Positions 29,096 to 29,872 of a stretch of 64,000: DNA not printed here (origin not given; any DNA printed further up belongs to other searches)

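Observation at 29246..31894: Accessory patch: secreted thioredoxin-fold protein, orphan ExbD, TIGR04076 small Cys protein, ACT protein and GATase1, each with its own promoter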

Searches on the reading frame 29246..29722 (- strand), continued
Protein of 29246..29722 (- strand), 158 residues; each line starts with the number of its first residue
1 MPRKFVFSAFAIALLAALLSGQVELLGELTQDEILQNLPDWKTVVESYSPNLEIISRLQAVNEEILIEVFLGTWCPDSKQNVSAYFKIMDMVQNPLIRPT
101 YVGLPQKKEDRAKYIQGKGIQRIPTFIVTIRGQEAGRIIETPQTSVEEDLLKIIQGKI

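Call 25: find_related_loci(query=A1, collection=genome_contigs, flank=10000)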
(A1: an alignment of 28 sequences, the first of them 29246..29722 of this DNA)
Query A1 (158 aa) in genome_contigs; peptide patterns used: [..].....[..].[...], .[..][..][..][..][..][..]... (x = any residue, [..] = any of these).
312 stretches matched a pattern; 236 encode a relative of the query (tblastn E <= 1e-3); the best 80 are kept; 80 distinct loci.
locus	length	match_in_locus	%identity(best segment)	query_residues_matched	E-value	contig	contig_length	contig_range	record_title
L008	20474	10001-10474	80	1-158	2e-82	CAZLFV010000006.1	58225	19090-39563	MAG TPA_asm: uncultured Eubacteriales bacterium isolate SRP231805_co1_145 genome assembly, contig: NODE_125_length_58225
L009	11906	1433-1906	72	1-158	6e-77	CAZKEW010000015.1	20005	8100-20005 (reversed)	MAG TPA_asm: uncultured Eubacteriales bacterium isolate binchicken_co266_180 genome assembly, contig: NODE_4384_length_2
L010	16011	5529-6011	59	2-157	4e-62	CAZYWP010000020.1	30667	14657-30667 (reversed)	MAG TPA_asm: uncultured Eubacteriales bacterium isolate binchicken_co376_295 genome assembly, contig: NODE_1200_length_3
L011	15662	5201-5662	63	2-153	5e-61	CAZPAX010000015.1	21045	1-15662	MAG TPA_asm: uncultured Eubacteriales bacterium isolate binchicken_co124_359 genome assembly, contig: NODE_1151_length_2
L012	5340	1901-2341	60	12-158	9e-58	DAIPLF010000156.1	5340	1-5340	MAG TPA_asm: Candidatus Aminicenantes bacterium isolate CTOTU25582 NODE_10532_length_5340_cov_11.178619, whole genome sh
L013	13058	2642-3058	63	20-158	1e-57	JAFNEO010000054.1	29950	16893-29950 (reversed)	MAG: Candidatus Aminicenantes bacterium isolate bin_1 PROKKA_contig000054, whole genome shotgun sequence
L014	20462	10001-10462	55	3-155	5e-56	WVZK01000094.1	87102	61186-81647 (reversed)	MAG: Candidatus Aminicenantes bacterium isolate CS4-C017 C_merged_R1_(paired)_contig_5896, whole genome shotgun sequence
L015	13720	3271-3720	56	9-156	4e-55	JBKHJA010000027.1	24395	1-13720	MAG: Candidatus Aminicenantes bacterium isolate D4M11_12 NODE_952_length_24395_cov_17.448850, whole genome shotgun seque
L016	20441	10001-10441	53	8-154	1e-54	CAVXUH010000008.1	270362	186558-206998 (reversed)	MAG: Candidatus Aminicenantes bacterium isolate MFD05942.bin.1.3 genome assembly, contig: contig_30295, whole genome sho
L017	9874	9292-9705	60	21-158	2e-54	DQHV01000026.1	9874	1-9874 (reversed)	MAG TPA_asm: Candidatus Aminicenantes bacterium isolate UBA8522 contig_38596, whole genome shotgun sequence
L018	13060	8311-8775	54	1-155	2e-54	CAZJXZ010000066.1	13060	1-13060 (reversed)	MAG TPA_asm: uncultured Eubacteriales bacterium isolate binchicken_co383_20 genome assembly, contig: NODE_1541_length_13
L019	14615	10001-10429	58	12-154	6e-54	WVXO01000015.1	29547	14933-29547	MAG: Candidatus Aminicenantes bacterium isolate CS1-C017 C_merged_R1_(paired)_contig_2378, whole genome shotgun sequence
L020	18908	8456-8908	52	5-156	7e-54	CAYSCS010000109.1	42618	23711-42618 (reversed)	MAG TPA_asm: uncultured Eubacteriales bacterium isolate SRP231805_co4_118 genome assembly, contig: k141_300752, whole ge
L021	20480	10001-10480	51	2-155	2e-53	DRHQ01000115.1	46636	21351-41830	MAG TPA_asm: Candidatus Aminicenantes bacterium isolate HyVt-373 HyVt-373_k145_719478, whole genome shotgun sequence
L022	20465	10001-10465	51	4-158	1e-53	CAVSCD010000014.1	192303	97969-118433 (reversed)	MAG: Candidatus Aminicenantes bacterium isolate MFD02979.bin.2.51 genome assembly, contig: contig_89993, whole genome sh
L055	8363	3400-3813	38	18-154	2e-29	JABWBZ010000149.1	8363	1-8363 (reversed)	MAG: bacterium isolate MAG_43 scaffold_10463, whole genome shotgun sequence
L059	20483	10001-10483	32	3-158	3e-27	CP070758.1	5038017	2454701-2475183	MAG: Gemmatimonadota bacterium isolate bin29 chromosome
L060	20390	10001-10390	38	25-154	4e-27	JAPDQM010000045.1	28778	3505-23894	MAG: candidate division KSB1 bacterium isolate JZ4_201803_bins_154 JZ-4_201803_bins_154_scaffold_45, whole genome shotgu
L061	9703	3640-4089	34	6-154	2e-27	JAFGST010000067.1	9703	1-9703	MAG: Candidatus Aminicenantes bacterium isolate Zod_Metabat.920 k87_3088260, whole genome shotgun sequence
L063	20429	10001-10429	36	3-149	1e-26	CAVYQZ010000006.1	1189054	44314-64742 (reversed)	MAG: Candidatus Aminicenantes bacterium isolate MFD04716.bin.2.288 genome assembly, contig: contig_21162, whole genome s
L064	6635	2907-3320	32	18-155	8e-26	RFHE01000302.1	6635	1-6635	MAG: Calditrichaeota bacterium isolate J042 k99_813666, whole genome shotgun sequence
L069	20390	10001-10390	36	25-154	2e-24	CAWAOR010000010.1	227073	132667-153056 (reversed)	MAG: uncultured delta proteobacterium isolate MFD02979.bin.1.141 genome assembly, contig: contig_25487, whole genome sho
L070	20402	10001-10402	37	25-157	3e-24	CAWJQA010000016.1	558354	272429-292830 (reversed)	MAG: uncultured Holophagales bacterium isolate MFD02979.bin.2.191 genome assembly, contig: contig_70668, whole genome sh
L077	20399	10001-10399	39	25-154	4e-23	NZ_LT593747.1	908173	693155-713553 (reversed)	Vaginella massiliensis strain Marseille-P2517T, whole genome shotgun sequence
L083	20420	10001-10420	35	20-157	3e-22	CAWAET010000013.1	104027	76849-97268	MAG: Thermoanaerobaculia bacterium isolate MFD03551.bin.2.56 genome assembly, contig: contig_32819, whole genome shotgun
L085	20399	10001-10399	35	25-156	7e-22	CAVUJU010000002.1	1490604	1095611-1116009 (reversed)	MAG: uncultured Acidobacteriota bacterium isolate MFD01721.bin.1.239 genome assembly, contig: contig_14864, whole genome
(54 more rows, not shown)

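Call 30: search_protein_families(library=pfam, proteins=[L060:8436-9023:+, L060:9060-9875:+, L060:10419-11846:+, L060:11828-12340:+, L060:12823-14979:+, L064:29-1729:+, L064:1861-2811:+, L064:3342-5057:+, L055:2456-3304:+, L055:3831-5018:+], max_evalue=0.001)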
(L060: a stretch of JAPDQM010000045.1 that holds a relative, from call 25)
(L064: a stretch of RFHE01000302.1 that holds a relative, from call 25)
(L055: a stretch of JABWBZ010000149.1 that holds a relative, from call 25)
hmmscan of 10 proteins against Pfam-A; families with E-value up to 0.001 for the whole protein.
L060:8436-9023:+ (195 aa): 1 family
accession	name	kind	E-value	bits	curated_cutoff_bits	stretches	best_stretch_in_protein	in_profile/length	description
PF02545.19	Maf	-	1.1e-60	205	27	1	11-193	2-187/187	Maf-like protein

L060:9060-9875:+ (271 aa): 3 families
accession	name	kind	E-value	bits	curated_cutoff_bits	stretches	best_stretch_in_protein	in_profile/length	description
PF13413.12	HTH_25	-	5.5e-15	55.4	24.6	1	13-71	2-61/62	Helix-turn-helix domain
PF13464.11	RodZ_C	-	9.7e-13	48.3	23.9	1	192-259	2-71/72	RodZ C-terminal domain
PF12844.13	HTH_19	-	1.4e-05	25.3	30.2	1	12-77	3-63/64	Helix-turn-helix domain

L060:10419-11846:+ (475 aa): 3 families
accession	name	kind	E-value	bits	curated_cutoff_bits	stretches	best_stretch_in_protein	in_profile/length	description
PF08245.18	Mur_ligase_M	-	5.7e-27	95.4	24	1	114-300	1-200/200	Mur ligase middle domain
PF01225.30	Mur_ligase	-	2.1e-21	76.5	21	1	8-105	1-91/95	Mur ligase family, catalytic domain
PF02875.26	Mur_ligase_C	-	4.6e-20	73.2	28.4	1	323-454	2-127/127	Mur ligase, glutamate ligase domain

L060:11828-12340:+ (170 aa): 1 family
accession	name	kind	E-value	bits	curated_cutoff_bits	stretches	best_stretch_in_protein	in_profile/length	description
PF01424.28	R3H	-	9.6e-20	70.8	26.8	1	95-152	3-59/60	R3H domain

L060:12823-14979:+ (718 aa): 3 families
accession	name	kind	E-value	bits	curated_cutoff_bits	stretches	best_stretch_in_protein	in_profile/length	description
PF18962.6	Por_Secre_tail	-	1.6e-10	41.6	27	1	640-714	2-73/75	Secretion system C-terminal sorting domain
PF13860.13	FlgD_ig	-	1e-05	25.8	27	1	649-712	13-73/79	FlgD Ig-like domain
PF13585.12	CHU_C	-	0.00012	22.6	27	1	654-711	23-79/86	CHU_C Type IX secretion signal domain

L064:29-1729:+ (566 aa): 3 families
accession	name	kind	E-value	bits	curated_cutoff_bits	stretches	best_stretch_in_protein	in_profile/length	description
PF01368.27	DHH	-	4.2e-27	95.3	28.1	1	80-230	1-124/125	DHH family, N-terminal domain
PF17768.7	RecJ_OB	-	1.6e-26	92.9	27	1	458-564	1-107/107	RecJ OB domain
PF02272.25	DHHA1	-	3.2e-18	66.5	25.9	1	349-444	1-101/102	DHHA1 domain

L064:1861-2811:+ (316 aa): 2 families
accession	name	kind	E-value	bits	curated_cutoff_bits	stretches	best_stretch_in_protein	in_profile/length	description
PF13413.12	HTH_25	-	9.7e-14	51.4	24.6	1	8-66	2-61/62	Helix-turn-helix domain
PF13464.11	RodZ_C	-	1.2e-10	41.6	23.9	1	205-273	2-71/72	RodZ C-terminal domain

L064:3342-5057:+ (571 aa): 1 family
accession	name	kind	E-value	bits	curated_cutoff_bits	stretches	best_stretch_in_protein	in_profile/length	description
PF01019.26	G_glu_transpept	-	2.8e-166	554.8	27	1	54-566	2-512/512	Gamma-glutamyltranspeptidase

L055:2456-3304:+ (282 aa): 1 family
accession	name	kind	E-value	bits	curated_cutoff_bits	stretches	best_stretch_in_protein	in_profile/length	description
PF00902.23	TatC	-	4.2e-64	216.6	25.1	1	36-258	1-208/208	Sec-independent protein translocase protein (TatC)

L055:3831-5018:+ (395 aa): 8 families
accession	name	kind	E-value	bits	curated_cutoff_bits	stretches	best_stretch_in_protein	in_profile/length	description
PF02374.21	ArsA_ATPase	-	9.1e-91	304.7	24.3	1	5-310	1-305/305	Anion-transporting ATPase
PF17886.7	ArsA_HSP20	-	4e-15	55.6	22.5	1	334-392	5-63/63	HSP20-like domain found in ArsA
PF13614.12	AAA_31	-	3.3e-09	37.4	27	1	7-148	4-137/177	AAA domain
PF01656.29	CbiA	-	1.1e-08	35.5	25.4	1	7-200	1-54/125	CobQ/CobB/MinD/ParA nucleotide binding domain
PF10609.15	ParA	-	6.8e-05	22.8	27.1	1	5-42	4-41/246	NUBPL iron-transfer P-loop NTPase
PF00448.28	SRP54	-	0.00013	22.1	22.7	0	7-42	3-38/196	SRP54-type protein, GTPase domain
PF00142.24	Fer4_NifH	-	0.00018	21.5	25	1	7-47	2-42/271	4Fe-4S iron sulfur cluster binding proteins, NifH/frxC family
PF20720.3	nSTAND3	-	0.00032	20.8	27.2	1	1-42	13-53/155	Novel STAND NTPase 3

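Call 32: search_protein_families(library=pfam, proteins=[L059:6900-9257:+, L059:9280-9975:+, L070:7535-9865:+, L083:7728-9641:+, L061:1031-3046:+, L085:4196-6361:+, L085:6429-7211:+, L063:10639-11973:+, L077:8700-9842:+, L069:9442-9921:+], max_evalue=0.001)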
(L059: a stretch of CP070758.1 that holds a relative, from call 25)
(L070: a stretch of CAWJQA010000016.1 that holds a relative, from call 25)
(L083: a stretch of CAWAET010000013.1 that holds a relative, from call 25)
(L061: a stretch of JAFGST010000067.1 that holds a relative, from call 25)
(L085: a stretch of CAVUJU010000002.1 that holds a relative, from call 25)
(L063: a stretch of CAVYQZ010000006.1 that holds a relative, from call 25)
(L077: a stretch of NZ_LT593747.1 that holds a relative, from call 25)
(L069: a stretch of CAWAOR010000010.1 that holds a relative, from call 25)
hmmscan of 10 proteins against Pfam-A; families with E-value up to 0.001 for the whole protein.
L059:6900-9257:+ (785 aa): 2 families
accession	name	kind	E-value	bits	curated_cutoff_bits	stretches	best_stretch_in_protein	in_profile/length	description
PF01551.29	Peptidase_M23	-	1.3e-11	45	28.7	2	151-184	63-96/96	Peptidase family M23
PF19077.6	Big_13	-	0.00039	21.3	27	0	742-779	59-95/102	Bacterial Ig-like domain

L059:9280-9975:+ (231 aa): 2 families
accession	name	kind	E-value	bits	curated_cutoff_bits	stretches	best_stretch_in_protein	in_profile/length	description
PF01694.28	Rhomboid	-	3.2e-36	125.1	22.6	1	69-216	6-138/143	Rhomboid domain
PF08551.15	DUF1751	-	0.00032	21.7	22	0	60-118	1-59/99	Eukaryotic integral membrane protein (DUF1751)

L070:7535-9865:+ (776 aa): 6 families
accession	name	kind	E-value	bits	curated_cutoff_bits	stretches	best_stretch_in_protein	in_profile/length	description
PF00160.26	Pro_isomerase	-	3.6e-41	141.5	21.7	1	640-764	2-138/159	Cyclophilin type peptidyl-prolyl cis-trans isomerase/CLD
PF13646.12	HEAT_2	-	1.4e-35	121.8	27.7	3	185-249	8-73/88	HEAT repeats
PF02985.28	HEAT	-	6.8e-17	60.4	23.5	0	303-329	3-29/31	HEAT repeat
PF03130.22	HEAT_PBS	-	1.5e-05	25.5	20.9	1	193-218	1-26/27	PBS lyase HEAT-like repeat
PF01602.26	Adaptin_N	-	6e-05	22.3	37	0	470-533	114-177/524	Adaptin N terminal region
PF12717.13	Cnd1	-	0.00044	20.8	26.4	0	182-210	26-54/162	non-SMC mitotic condensation complex subunit 1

L083:7728-9641:+ (637 aa): 0 families

L061:1031-3046:+ (671 aa): 3 families
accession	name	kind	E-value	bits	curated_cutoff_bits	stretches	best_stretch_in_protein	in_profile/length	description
PF00069.31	Pkinase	-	3e-56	191.1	31.7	1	64-311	2-252/263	Protein kinase domain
PF07714.23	PK_Tyr_Ser-Thr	-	3e-39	135.3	23.1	1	64-284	2-226/258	Protein tyrosine and serine/threonine kinase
PF03109.22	ABC1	-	5.2e-09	36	22.9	1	130-209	137-215/244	ABC1 atypical kinase-like domain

L085:4196-6361:+ (721 aa): 0 families

L085:6429-7211:+ (260 aa): 0 families

L063:10639-11973:+ (444 aa): 1 family
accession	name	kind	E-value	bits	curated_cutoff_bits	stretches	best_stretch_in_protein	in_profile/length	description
PF03572.23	Peptidase_S41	-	1.4e-15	57.7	24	1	250-399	3-148/165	Peptidase family S41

L077:8700-9842:+ (380 aa): 1 family
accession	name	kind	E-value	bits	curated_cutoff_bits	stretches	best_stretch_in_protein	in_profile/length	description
PF00246.29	Peptidase_M14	-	9.9e-12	45.5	21.6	1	42-133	19-136/286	Zinc carboxypeptidase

L069:9442-9921:+ (159 aa): 3 families
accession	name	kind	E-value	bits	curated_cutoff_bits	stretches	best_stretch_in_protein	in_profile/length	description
PF02085.21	Cytochrom_CIII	-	7.7e-16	58.7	22.9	1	50-154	15-101/101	Class III cytochrome C family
PF14522.11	Cytochrome_C7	-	5.7e-07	29.7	24.8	1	96-154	14-66/67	Cytochrome c7 and related cytochrome c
PF14537.11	Cytochrom_c3_2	-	0.00027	21.8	25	0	128-157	7-36/79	Cytochrome c3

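Call 42: predict_structure(alignment_id=A1)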
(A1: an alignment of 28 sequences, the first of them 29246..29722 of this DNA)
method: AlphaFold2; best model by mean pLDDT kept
length: 158 residues; sequences in the alignment: 28
mean_pLDDT: 84.2   pTM: 0.75
mean pLDDT of the five models: 84.2, 82.5, 81.1, 75.6, 75.2
residues with pLDDT >= 90: 84; 70-90: 46; 50-70: 25; < 50: 3
segments of 3 or more residues with pLDDT < 50: 19-21
pLDDT, mean of each block of 10 residues (from residue 1): 61 59 69 90 94 98 95 73 95 96 78 77 88 92 94 93
secondary structure, 60 per line:
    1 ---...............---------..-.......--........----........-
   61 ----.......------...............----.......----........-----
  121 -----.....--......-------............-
elements in order: H4-18 H31-37 H40-47 H52-59 E65-71 H78-92 E97-103 H108-115 E126-130 E133-138 H146-157

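Call 47: fold_search(model_id=the predicted structure, library=pdb)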
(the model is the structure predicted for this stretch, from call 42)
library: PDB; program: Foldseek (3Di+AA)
matches with E <= 10: 1029; with E <= 0.001: 5
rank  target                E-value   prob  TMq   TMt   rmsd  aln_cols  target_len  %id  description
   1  1z6n                  2.4e-05  1.00  0.62  0.59   5.4       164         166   20  1.5 A Crystal Structure of a Protein of Unknown Function PA1234 from Pseudomonas aeruginosa (released 2005-05-03)
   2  3lef                  1.3e-04  1.00  0.64  0.62   3.1       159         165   21  Crystal structure of HIV epitope-scaffold 4E10_S0_1Z6NA_001 (released 2010-09-22)
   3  2ywm_D                4.3e-04  1.00  0.45  0.33   3.9       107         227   20  Crystal structure of glutaredoxin-like protein from Aquifex aeolicus (released 2007-10-23)
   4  1a8l                  5.5e-04  1.00  0.50  0.37   3.7       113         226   15  PROTEIN DISULFIDE OXIDOREDUCTASE FROM ARCHAEON PYROCOCCUS FURIOSUS (released 1999-03-30)
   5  1j08_A                6.2e-04  1.00  0.50  0.37   3.4       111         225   13  Crystal structure of glutaredoxin-like protein from Pyrococcus horikoshii (released 2003-05-11)
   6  2ywm_A                1.1e-03  1.00  0.42  0.31   4.9       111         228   16  Crystal structure of glutaredoxin-like protein from Aquifex aeolicus (released 2007-10-23)
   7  5ykw_A                1.4e-03  1.00  0.41  0.58  10.1       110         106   23  Structural basis of the thiol resolving mechanism in yeast mitochondrial 1-Cys peroxiredoxin via glutathione/thioredox (released 2018-10-24)
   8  2hls_A                1.7e-03  1.00  0.45  0.32   4.0       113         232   16  The crystal structure of a protein disulfide oxidoreductase from Aeropyrum pernix k1 (released 2006-10-03)
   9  4cw9_B                1.8e-03  1.00  0.40  0.57  10.1       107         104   20  Entamoeba histolytica thiredoxin C34S mutant (released 2015-05-13)
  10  4o5q                  1.9e-03  1.00  0.43  0.16   4.3       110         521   15  Crystal Structure of the Alkylhydroperoxide Reductase AhpF from Escherichia coli (released 2014-11-05)
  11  6mza_MODEL_1_A        2.2e-03  1.00  0.44  0.51   9.1       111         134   16  Solution NMR structure of a putative thioredoxin (trxA) in the reduced state from Rickettsia prowazekii, the e (released 2018-12-12)
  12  5zf2                  2.3e-03  1.00  0.41  0.59   9.0       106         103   20  Crystal structure of Trxlp from Edwardsiella tarda EIB202 (released 2019-03-06)
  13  2hls_B                2.5e-03  1.00  0.44  0.32   4.3       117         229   15  The crystal structure of a protein disulfide oxidoreductase from Aeropyrum pernix k1 (released 2006-10-03)
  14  3qfa_C                2.6e-03  0.99  0.37  0.51  10.3       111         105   15  Crystal structure of the human thioredoxin reductase-thioredoxin complex (released 2011-07-27)
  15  4ll1_B                2.8e-03  1.00  0.39  0.54  10.1       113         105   14  The structure of the TRX and TXNIP complex (released 2014-02-05)
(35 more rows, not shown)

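Call 69: search_protein_families(library=padloc, proteins=[window:29246-29722:-], max_evalue=0.01)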
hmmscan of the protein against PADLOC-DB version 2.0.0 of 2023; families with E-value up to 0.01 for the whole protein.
window:29246-29722:- (158 aa): 0 families
